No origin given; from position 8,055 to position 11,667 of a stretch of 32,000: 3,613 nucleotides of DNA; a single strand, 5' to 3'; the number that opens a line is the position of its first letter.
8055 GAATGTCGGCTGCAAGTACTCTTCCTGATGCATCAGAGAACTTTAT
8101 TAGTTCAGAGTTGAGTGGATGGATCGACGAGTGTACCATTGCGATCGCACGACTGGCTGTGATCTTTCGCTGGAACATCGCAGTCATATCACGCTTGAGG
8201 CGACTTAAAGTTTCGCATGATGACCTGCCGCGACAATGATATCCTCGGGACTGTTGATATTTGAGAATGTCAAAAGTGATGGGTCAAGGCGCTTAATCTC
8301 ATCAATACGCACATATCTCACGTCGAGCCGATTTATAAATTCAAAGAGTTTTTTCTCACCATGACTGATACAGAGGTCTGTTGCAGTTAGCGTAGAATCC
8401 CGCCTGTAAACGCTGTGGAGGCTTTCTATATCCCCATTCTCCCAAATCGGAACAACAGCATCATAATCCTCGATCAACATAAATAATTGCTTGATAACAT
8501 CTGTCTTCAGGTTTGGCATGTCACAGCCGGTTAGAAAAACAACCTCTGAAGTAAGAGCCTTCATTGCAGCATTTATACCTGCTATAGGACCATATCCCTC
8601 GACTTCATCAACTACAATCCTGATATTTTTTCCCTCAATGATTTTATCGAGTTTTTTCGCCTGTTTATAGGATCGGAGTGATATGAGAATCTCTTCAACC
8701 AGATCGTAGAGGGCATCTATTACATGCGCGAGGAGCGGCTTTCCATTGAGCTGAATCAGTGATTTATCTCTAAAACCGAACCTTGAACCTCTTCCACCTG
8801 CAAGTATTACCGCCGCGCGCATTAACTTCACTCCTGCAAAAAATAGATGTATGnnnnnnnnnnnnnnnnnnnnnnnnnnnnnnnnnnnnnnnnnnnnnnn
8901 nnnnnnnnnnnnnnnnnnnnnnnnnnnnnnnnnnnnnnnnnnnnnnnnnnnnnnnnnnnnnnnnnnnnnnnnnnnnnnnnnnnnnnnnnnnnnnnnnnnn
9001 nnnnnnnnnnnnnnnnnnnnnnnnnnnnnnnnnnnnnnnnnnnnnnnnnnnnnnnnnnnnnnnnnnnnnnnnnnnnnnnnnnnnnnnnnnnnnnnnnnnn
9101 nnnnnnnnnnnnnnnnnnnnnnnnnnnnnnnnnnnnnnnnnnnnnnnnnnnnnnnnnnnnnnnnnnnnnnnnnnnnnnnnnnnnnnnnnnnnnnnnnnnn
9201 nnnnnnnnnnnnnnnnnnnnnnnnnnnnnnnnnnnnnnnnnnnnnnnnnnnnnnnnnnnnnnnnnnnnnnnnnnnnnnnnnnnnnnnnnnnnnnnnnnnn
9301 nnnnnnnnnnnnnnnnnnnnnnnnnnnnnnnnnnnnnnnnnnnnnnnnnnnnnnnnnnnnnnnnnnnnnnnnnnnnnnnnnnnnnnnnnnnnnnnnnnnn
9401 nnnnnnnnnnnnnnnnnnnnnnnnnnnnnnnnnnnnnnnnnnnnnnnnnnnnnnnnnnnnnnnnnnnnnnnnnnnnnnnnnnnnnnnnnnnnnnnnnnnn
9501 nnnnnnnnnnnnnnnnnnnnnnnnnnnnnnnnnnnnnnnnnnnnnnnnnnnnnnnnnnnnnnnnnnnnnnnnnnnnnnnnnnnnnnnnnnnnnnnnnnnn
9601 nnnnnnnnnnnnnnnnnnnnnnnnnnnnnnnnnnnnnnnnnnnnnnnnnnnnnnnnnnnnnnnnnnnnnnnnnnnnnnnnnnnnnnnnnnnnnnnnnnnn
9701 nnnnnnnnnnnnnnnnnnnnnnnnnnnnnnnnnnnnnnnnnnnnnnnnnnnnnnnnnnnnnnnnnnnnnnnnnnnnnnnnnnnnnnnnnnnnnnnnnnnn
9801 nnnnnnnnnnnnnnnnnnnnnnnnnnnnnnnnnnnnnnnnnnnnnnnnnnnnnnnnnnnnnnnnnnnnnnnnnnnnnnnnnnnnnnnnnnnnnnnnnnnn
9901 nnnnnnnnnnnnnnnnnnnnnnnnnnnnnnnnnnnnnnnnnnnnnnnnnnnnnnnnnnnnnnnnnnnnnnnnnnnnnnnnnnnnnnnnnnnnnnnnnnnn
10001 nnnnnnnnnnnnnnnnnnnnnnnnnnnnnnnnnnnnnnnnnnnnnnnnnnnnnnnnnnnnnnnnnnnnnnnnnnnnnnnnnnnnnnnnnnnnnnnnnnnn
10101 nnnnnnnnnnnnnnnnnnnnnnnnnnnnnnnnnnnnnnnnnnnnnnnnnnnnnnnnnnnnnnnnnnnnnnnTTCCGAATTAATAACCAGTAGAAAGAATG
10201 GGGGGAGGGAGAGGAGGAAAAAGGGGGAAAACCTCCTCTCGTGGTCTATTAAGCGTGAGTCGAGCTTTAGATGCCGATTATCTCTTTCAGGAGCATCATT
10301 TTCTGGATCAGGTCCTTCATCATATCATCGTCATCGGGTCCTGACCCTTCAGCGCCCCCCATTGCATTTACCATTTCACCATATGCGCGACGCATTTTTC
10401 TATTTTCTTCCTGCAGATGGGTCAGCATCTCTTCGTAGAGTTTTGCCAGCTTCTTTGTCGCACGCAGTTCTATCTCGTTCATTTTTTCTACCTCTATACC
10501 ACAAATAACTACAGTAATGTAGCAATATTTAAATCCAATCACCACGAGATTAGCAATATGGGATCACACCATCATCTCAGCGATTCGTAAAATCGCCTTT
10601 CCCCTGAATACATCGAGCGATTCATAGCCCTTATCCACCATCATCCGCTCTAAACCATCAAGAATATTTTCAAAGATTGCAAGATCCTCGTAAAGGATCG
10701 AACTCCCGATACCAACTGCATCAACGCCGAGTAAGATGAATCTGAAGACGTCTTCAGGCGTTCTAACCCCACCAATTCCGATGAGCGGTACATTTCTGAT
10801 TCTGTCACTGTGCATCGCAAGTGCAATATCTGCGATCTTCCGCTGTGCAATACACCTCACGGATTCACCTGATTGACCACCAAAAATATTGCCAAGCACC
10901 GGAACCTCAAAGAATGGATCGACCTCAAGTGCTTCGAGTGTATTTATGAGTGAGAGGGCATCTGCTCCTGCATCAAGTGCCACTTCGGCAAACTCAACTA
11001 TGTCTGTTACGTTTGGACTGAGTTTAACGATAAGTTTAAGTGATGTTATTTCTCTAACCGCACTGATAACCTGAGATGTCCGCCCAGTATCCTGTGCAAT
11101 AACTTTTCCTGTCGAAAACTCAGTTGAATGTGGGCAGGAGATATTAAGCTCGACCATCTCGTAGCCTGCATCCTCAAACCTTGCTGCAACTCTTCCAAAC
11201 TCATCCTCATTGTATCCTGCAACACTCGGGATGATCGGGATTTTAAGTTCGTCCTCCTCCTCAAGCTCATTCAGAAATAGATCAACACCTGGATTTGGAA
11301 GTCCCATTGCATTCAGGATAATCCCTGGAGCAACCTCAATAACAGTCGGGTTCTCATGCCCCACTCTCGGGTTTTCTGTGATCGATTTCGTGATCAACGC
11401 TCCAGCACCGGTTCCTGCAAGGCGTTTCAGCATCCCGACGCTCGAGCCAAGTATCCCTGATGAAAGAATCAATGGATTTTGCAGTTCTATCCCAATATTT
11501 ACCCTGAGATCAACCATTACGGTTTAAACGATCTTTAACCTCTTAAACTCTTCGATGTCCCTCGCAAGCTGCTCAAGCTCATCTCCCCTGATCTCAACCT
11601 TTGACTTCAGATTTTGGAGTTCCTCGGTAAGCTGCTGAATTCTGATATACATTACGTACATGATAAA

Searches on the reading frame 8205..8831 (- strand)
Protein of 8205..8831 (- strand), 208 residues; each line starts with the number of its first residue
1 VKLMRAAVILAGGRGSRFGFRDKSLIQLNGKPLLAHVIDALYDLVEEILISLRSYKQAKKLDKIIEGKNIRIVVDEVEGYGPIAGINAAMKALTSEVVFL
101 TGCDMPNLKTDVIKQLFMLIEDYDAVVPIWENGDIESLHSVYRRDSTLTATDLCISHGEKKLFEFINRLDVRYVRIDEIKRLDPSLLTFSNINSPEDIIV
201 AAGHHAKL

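Call 52: search_protein_families(library=pfam, proteins=[window:8205-8831:-])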
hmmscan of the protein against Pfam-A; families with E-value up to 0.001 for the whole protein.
window:8205-8831:- (208 aa): 3 families
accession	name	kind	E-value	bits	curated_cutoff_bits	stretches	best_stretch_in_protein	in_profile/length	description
PF12804.13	NTP_transf_3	-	1.9e-33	116.4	27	1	7-164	1-155/160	MobA-like NTP transferase domain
PF01128.25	IspD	-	1.7e-07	31.7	27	1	7-129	3-127/221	2-C-methyl-D-erythritol 4-phosphate cytidylyltransferase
PF02348.25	CTP_transf_3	-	0.00044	20.5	22.6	1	19-126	12-120/217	Cytidylyltransferase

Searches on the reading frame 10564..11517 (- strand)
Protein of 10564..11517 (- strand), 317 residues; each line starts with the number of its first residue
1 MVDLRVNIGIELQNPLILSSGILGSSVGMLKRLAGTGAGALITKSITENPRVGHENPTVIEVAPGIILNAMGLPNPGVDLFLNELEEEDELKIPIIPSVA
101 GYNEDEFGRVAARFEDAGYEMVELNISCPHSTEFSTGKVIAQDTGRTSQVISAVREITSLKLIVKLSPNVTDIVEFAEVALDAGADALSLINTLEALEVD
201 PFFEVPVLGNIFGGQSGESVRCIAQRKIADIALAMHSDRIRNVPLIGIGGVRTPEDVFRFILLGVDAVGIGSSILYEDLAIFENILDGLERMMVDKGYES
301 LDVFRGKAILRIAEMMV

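Call 52: search_protein_families(library=pfam, proteins=[window:10564-11517:-])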
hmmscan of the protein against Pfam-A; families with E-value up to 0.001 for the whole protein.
window:10564-11517:- (317 aa): 3 families
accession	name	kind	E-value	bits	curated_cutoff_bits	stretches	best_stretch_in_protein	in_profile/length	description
PF01180.27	DHO_dh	-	2.5e-58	198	27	1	8-293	7-291/291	Dihydroorotate dehydrogenase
PF01070.24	FMN_dh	-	0.00011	21.8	24.9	0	242-277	273-308/350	FMN-dependent dehydrogenase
PF01207.24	Dus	-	0.00018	21.2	20.4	0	94-188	55-155/311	Dihydrouridine synthase (Dus)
